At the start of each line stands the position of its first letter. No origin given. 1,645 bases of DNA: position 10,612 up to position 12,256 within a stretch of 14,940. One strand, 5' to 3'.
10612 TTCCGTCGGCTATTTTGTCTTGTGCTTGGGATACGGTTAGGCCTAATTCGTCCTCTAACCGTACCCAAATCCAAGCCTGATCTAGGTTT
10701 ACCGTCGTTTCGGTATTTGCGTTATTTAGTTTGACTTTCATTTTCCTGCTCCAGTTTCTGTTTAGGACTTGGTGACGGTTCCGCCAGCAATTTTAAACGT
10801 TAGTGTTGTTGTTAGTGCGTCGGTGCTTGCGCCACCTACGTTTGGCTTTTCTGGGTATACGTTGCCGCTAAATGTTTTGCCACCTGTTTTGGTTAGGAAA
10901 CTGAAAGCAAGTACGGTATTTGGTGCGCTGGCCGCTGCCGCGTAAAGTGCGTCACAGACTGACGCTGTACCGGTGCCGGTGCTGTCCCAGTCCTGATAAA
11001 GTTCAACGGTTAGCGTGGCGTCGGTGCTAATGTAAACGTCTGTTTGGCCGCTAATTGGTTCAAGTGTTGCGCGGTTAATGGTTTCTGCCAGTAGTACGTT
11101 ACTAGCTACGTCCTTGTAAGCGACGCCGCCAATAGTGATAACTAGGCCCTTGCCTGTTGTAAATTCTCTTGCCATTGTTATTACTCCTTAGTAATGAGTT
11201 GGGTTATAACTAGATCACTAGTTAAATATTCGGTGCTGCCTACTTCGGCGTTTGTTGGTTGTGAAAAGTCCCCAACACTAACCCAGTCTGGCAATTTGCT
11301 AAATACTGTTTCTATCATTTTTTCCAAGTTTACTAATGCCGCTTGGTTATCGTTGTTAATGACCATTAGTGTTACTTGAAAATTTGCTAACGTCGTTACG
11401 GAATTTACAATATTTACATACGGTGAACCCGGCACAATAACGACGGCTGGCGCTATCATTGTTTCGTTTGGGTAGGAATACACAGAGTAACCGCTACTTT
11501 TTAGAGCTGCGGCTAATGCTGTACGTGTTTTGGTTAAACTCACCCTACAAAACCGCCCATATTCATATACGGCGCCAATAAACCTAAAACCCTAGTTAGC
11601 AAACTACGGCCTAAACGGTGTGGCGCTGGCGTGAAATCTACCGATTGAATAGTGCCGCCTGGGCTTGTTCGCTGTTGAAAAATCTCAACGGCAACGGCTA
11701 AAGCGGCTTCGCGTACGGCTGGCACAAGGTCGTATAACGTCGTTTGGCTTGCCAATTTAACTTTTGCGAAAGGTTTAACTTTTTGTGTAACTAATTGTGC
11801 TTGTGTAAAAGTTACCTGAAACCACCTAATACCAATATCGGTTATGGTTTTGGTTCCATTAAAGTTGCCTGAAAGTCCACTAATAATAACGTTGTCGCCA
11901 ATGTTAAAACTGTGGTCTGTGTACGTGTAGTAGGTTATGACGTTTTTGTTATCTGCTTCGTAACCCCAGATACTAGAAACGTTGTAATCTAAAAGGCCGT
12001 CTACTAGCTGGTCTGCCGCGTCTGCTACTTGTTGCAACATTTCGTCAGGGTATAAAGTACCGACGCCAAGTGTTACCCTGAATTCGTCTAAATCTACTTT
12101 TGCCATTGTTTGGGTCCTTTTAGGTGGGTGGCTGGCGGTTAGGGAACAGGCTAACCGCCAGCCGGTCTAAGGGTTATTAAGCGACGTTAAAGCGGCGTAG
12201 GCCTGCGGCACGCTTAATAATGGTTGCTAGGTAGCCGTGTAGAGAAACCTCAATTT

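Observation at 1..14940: Complete, self-closing 14.8-kb tailed-phage genome with every gene on one strand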

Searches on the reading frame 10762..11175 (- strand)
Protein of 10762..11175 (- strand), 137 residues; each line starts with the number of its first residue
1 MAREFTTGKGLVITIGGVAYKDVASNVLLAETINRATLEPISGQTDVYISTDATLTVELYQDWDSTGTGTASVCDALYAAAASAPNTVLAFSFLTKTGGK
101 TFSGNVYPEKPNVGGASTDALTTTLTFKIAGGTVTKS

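Call 6: search_protein_families(library=pfam, max_evalue=0.01, proteins=[window:10762-11175:-])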
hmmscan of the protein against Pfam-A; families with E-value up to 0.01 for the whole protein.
window:10762-11175:- (137 aa): 0 families

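Call 7: search_protein_families(library=phrogs, max_evalue=0.001, proteins=[window:10762-11175:-])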
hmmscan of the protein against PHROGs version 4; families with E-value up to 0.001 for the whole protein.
window:10762-11175:- (137 aa): 0 families

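Call 60: search_solved_structures(query=A3, max_evalue=1)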
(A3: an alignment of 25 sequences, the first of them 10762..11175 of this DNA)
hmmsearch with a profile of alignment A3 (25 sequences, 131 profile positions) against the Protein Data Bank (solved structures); distinct sequences matched with E-value up to 1: 0.

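Call 63: search_protein_families(library=ncbifam, max_evalue=0.1, proteins=[window:10762-11175:-])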
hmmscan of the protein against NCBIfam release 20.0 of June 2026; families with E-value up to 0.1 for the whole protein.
window:10762-11175:- (137 aa): 0 families

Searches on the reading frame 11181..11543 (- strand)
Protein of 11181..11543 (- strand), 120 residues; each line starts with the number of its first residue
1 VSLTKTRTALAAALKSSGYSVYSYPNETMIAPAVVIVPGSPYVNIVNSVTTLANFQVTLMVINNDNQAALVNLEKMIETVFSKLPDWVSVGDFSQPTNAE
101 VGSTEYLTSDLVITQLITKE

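Call 5: search_protein_families(library=pfam, max_evalue=0.01, proteins=[window:11181-11543:-])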
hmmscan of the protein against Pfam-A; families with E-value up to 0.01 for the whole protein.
window:11181-11543:- (120 aa): 0 families

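Call 7: search_protein_families(library=phrogs, max_evalue=0.001, proteins=[window:11181-11543:-])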
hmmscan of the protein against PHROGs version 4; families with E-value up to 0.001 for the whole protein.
window:11181-11543:- (120 aa): 0 families

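Call 61: search_solved_structures(query=A4, max_evalue=1)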
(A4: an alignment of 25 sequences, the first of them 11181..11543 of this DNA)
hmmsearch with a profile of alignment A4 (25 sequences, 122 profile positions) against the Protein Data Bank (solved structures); distinct sequences matched with E-value up to 1: 4.
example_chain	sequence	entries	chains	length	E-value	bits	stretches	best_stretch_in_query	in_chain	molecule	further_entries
1svf_A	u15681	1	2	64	0.54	13.3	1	61-92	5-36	PROTEIN (FUSION GLYCOPROTEIN)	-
4uos_A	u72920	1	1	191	0.62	13.1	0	67-103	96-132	DESIGNED HELICAL BUNDLE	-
9jdd_B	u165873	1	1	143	0.96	12.4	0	10-37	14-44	BtaiB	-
9bt4_C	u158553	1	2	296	0.99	12.4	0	12-55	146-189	Pyruvate:Ferredoxin Oxidoreductase, subunit beta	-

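Call 63: search_protein_families(library=ncbifam, max_evalue=0.1, proteins=[window:11181-11543:-])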
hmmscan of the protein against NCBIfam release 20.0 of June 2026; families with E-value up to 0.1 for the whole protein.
window:11181-11543:- (120 aa): 1 family
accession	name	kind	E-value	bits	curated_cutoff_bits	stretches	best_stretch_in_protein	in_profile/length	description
NF008501.1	PRK11411.1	subfamily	0.012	14.5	320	1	49-114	50-107/303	Fe(3+) dicitrate ABC transporter substrate-binding protein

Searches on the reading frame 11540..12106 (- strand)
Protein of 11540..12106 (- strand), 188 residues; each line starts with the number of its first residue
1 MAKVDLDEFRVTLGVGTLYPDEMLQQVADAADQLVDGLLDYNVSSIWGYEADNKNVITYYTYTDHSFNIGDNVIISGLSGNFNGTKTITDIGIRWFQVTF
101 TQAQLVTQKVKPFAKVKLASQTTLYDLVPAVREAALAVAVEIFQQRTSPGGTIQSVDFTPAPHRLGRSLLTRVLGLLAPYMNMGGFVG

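Call 5: search_protein_families(library=pfam, max_evalue=0.01, proteins=[window:11540-12106:-])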
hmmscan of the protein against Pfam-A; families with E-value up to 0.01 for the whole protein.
window:11540-12106:- (188 aa): 0 families

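Call 7: search_protein_families(library=phrogs, max_evalue=0.001, proteins=[window:11540-12106:-])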
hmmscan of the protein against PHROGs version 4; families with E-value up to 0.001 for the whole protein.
window:11540-12106:- (188 aa): 1 family
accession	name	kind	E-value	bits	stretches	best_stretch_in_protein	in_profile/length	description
phrog_5938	-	connector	0.00035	21.8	0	120-181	46-106/111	head-tail connector protein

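Call 53: search_protein_families(library=pfam, alignment_id=A1, max_evalue=0.05)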
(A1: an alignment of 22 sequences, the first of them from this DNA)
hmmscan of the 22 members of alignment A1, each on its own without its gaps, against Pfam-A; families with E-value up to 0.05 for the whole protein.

A. member 1, seq(188 aa): 1 family
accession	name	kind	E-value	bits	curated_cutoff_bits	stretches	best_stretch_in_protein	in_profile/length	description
PF16190.11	E1_FCCH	-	0.024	15.1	29.5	1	52-101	1-54/70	Ubiquitin-activating enzyme E1 FCCH domain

B. families by the number of members that match (of 22 scanned): 4 families
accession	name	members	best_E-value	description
PF05135.19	Phage_connect_1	2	0.016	Phage gp6-like head-tail connector protein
PF08195.16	TRI9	1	0.0018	TRI9 protein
PF06321.17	P_gingi_FimA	1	0.013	Major fimbrial subunit protein (FimA)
PF16190.11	E1_FCCH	1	0.024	Ubiquitin-activating enzyme E1 FCCH domain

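Call 62: search_solved_structures(query=A5, max_evalue=1)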
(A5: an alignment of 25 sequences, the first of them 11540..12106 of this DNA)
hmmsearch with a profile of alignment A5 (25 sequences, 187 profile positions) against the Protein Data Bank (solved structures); distinct sequences matched with E-value up to 1: 0.

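Call 63: search_protein_families(library=ncbifam, max_evalue=0.1, proteins=[window:11540-12106:-])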
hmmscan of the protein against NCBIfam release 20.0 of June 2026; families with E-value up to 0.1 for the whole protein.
window:11540-12106:- (188 aa): 0 families
